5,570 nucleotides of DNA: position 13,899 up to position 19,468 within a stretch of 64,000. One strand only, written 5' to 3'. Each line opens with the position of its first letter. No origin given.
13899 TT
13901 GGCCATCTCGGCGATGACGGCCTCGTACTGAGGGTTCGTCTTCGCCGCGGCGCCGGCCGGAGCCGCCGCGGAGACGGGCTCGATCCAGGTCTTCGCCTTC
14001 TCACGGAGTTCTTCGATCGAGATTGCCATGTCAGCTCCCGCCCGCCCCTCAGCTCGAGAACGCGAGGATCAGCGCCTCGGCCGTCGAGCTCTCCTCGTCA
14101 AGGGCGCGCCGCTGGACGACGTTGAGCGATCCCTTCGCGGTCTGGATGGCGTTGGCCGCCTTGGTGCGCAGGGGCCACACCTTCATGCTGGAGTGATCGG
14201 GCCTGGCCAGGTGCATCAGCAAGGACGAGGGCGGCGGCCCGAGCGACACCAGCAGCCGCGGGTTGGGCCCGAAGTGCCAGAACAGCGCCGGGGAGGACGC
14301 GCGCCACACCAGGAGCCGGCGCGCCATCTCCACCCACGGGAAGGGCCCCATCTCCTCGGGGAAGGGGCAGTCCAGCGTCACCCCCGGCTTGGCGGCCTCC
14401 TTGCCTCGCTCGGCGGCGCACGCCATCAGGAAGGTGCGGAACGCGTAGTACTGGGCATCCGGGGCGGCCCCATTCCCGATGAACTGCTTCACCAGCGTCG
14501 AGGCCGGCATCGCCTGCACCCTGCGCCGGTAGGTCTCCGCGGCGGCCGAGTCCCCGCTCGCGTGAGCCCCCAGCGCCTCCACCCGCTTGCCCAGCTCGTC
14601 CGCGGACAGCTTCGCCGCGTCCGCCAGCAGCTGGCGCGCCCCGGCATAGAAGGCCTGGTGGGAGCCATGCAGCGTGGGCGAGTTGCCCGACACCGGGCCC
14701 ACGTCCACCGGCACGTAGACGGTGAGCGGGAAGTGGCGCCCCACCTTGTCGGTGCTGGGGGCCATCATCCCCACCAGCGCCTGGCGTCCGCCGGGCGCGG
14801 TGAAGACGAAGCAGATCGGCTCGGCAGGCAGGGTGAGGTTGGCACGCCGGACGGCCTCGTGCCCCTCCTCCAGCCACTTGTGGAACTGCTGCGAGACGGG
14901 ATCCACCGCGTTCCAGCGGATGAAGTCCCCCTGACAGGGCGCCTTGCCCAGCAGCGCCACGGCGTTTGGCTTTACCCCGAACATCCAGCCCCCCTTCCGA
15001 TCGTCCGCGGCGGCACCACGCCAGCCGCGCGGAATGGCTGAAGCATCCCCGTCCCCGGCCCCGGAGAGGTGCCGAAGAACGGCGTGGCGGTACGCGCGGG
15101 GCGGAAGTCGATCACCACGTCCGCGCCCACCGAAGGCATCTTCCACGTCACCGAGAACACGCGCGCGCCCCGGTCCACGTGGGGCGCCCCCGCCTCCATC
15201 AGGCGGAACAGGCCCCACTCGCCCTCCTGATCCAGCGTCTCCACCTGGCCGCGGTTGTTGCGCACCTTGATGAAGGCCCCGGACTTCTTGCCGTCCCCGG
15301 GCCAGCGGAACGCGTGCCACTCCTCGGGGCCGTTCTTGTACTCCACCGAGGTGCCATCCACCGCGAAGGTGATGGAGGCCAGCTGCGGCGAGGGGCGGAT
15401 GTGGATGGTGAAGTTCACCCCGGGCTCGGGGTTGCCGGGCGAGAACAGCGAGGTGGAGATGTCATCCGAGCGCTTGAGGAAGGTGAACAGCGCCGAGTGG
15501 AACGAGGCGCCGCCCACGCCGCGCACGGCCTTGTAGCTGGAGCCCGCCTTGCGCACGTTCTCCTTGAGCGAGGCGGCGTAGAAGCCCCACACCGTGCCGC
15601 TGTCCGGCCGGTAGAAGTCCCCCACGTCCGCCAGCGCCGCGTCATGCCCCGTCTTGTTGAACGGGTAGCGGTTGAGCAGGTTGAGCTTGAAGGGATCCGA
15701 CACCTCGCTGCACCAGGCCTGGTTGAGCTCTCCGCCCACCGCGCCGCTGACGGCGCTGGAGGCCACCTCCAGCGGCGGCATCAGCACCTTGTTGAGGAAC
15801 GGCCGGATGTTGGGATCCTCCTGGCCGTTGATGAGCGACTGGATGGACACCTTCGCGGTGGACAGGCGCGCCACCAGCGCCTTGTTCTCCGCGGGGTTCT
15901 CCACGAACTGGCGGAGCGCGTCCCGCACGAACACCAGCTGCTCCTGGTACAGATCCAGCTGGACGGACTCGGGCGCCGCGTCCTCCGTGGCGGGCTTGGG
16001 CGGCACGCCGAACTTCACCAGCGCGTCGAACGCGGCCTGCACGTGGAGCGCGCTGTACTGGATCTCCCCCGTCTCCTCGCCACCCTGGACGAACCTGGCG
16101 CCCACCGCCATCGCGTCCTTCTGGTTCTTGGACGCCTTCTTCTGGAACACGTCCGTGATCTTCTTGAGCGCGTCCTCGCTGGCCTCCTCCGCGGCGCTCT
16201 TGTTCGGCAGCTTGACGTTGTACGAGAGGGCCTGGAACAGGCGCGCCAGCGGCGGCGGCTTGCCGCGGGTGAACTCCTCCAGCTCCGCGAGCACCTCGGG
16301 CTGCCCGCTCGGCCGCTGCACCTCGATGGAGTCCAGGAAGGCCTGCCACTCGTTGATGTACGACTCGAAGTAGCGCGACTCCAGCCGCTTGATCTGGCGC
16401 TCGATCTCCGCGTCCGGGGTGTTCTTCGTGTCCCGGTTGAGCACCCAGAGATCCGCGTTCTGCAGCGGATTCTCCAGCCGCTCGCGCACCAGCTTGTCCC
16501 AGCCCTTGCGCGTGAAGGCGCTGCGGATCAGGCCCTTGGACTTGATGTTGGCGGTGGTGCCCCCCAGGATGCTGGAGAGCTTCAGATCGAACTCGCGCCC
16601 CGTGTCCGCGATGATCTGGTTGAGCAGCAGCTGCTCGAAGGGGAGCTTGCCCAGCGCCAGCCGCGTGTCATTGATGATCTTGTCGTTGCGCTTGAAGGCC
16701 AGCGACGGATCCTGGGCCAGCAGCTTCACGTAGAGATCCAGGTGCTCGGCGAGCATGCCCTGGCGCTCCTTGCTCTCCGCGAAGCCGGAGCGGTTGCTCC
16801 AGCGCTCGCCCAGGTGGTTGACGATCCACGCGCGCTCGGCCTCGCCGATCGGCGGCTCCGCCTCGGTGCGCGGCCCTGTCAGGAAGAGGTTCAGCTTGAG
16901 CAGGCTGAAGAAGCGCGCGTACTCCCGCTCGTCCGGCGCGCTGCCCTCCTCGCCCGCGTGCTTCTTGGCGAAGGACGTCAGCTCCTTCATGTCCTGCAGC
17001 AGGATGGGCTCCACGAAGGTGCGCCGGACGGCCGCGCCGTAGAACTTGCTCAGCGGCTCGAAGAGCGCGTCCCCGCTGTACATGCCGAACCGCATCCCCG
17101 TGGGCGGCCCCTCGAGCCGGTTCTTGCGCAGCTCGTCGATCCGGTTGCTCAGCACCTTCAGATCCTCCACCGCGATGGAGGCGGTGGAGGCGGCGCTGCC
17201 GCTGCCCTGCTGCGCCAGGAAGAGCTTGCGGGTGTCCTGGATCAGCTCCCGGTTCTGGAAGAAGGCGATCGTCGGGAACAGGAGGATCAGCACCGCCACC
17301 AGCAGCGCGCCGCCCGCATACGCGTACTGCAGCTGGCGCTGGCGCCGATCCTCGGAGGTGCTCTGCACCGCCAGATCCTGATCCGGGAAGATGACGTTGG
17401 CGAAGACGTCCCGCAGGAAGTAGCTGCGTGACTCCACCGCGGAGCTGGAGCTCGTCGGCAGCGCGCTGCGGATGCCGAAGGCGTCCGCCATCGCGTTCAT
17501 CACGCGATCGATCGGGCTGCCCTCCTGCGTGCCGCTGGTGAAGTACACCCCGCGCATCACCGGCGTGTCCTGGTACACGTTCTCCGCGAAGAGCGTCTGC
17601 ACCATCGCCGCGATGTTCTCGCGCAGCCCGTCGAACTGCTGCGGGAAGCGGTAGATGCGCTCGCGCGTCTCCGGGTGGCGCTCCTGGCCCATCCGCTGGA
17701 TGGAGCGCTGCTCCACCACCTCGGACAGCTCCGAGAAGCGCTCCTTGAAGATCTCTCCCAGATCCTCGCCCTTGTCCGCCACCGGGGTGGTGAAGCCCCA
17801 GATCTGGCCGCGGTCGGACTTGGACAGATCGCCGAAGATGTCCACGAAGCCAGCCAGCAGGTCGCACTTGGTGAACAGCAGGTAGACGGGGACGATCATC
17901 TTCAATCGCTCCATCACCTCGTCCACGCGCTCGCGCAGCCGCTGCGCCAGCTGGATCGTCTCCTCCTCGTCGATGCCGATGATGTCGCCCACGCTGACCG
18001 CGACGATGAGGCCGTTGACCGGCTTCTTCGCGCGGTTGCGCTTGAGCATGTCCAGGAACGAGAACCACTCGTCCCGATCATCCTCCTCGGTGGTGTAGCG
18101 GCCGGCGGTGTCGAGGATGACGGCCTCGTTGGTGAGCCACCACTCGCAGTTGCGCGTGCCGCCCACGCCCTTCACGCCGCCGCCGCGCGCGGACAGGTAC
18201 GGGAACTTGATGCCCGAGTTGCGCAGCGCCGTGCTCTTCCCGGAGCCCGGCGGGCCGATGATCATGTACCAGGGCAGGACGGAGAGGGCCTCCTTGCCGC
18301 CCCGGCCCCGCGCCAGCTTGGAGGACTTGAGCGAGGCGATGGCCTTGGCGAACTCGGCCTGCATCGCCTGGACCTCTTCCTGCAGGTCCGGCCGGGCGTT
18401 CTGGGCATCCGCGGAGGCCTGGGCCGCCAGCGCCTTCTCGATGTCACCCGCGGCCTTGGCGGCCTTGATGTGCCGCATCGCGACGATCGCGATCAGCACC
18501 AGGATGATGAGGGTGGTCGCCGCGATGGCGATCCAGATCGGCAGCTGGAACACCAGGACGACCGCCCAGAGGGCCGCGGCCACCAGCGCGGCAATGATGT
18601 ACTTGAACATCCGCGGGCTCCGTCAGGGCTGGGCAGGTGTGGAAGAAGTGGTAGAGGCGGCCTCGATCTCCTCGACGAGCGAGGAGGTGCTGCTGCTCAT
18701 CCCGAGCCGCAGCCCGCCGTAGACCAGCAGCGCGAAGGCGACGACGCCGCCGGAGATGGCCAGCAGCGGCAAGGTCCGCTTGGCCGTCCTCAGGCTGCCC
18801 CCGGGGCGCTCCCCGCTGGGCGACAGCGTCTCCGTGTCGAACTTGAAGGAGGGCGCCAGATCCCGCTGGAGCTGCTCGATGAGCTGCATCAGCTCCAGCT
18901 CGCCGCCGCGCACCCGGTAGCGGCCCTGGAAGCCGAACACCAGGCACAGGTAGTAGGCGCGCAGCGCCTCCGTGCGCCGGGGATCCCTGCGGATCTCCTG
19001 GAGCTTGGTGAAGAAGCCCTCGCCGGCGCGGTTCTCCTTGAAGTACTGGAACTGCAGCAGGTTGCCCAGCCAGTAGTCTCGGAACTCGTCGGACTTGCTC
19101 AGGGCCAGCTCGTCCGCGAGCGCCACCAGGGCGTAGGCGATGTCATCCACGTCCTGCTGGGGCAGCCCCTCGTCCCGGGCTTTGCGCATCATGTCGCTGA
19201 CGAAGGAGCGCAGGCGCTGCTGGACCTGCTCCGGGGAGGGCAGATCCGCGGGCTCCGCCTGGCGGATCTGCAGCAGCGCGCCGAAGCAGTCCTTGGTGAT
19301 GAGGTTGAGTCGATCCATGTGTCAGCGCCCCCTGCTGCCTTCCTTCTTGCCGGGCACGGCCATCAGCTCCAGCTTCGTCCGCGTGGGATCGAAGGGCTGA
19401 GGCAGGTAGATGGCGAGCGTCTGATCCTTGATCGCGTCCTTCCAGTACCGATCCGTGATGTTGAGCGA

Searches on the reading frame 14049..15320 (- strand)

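Call 16: search_protein_families(library=pfam, proteins=[window:14049-15320:-], max_evalue=0.001)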
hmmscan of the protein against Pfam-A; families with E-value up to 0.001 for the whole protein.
window:14049-15320:- (423 aa): 1 family
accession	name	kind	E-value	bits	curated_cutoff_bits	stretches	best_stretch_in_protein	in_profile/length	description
PF09867.14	TagF_N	-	3.5e-19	69.6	27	1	123-249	2-134/135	TagF N-terminal domain, Type VI secretion system-associated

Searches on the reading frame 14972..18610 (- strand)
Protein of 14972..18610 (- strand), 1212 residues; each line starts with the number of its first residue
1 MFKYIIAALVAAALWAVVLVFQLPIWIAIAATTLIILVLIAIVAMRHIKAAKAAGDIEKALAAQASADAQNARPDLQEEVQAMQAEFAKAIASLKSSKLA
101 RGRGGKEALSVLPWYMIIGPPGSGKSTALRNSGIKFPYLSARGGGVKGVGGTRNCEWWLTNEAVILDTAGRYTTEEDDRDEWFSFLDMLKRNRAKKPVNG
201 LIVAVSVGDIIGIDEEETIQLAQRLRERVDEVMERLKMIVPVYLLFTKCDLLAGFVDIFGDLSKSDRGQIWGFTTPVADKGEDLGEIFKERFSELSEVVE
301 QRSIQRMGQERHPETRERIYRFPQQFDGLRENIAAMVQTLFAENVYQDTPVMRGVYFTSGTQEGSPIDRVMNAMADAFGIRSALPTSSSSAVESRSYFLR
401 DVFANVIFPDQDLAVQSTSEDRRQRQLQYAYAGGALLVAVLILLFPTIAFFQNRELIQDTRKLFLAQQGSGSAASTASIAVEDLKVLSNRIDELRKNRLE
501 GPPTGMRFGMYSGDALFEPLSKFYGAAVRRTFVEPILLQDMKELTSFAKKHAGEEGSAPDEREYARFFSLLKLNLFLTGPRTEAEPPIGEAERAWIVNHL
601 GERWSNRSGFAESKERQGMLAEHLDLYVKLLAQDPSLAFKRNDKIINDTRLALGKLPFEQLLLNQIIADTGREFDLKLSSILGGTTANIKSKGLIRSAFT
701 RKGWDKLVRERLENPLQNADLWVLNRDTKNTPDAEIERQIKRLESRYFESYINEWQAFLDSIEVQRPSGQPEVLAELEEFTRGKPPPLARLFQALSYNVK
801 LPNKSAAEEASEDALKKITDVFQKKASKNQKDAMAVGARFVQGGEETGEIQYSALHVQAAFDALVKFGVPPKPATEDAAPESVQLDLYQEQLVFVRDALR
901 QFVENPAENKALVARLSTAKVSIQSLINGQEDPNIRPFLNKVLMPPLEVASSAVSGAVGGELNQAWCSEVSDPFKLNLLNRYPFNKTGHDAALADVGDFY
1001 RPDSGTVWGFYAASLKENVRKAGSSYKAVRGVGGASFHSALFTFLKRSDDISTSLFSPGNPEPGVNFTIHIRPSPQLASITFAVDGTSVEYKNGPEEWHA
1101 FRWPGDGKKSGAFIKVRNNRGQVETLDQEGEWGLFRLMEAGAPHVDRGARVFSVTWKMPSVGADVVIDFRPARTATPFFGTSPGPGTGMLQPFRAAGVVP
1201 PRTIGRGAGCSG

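Call 13: search_protein_families(library=pfam, proteins=[window:14972-18610:-], max_evalue=0.001)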
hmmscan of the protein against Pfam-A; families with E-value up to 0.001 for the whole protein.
window:14972-18610:- (1212 aa): 4 families
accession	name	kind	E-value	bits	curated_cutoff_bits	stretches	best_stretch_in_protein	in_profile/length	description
PF14331.11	IcmF-related_N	-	9.4e-89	297.6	25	1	176-431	2-255/259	IcmF-related N-terminal domain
PF06761.17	IcmF-related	-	2.8e-35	122.7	27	1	485-799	5-307/308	Intracellular multiplication and human macrophage-killing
PF06744.18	IcmF_C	-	1.6e-21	76.9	26.7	1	1069-1169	3-102/106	Type VI secretion protein IcmF C2-like domain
PF21070.2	IcmF_helical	-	3.4e-11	43.7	24.1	1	961-1060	5-105/106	Type VI secretion protein IcmF helical domain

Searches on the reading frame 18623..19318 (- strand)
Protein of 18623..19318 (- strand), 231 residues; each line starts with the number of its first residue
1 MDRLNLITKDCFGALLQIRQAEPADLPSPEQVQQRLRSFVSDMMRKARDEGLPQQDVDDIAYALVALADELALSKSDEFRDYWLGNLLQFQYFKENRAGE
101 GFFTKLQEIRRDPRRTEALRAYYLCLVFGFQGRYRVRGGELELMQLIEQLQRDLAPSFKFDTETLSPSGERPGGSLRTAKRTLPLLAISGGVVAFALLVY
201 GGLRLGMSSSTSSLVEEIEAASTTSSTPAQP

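Call 13: search_protein_families(library=pfam, proteins=[window:18623-19318:-], max_evalue=0.001)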
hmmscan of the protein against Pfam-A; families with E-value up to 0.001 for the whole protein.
window:18623-19318:- (231 aa): 1 family
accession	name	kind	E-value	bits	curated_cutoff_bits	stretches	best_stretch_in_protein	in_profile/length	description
PF09850.14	DotU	-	6.1e-45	153.8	27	1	9-205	7-204/205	Type VI secretion system protein DotU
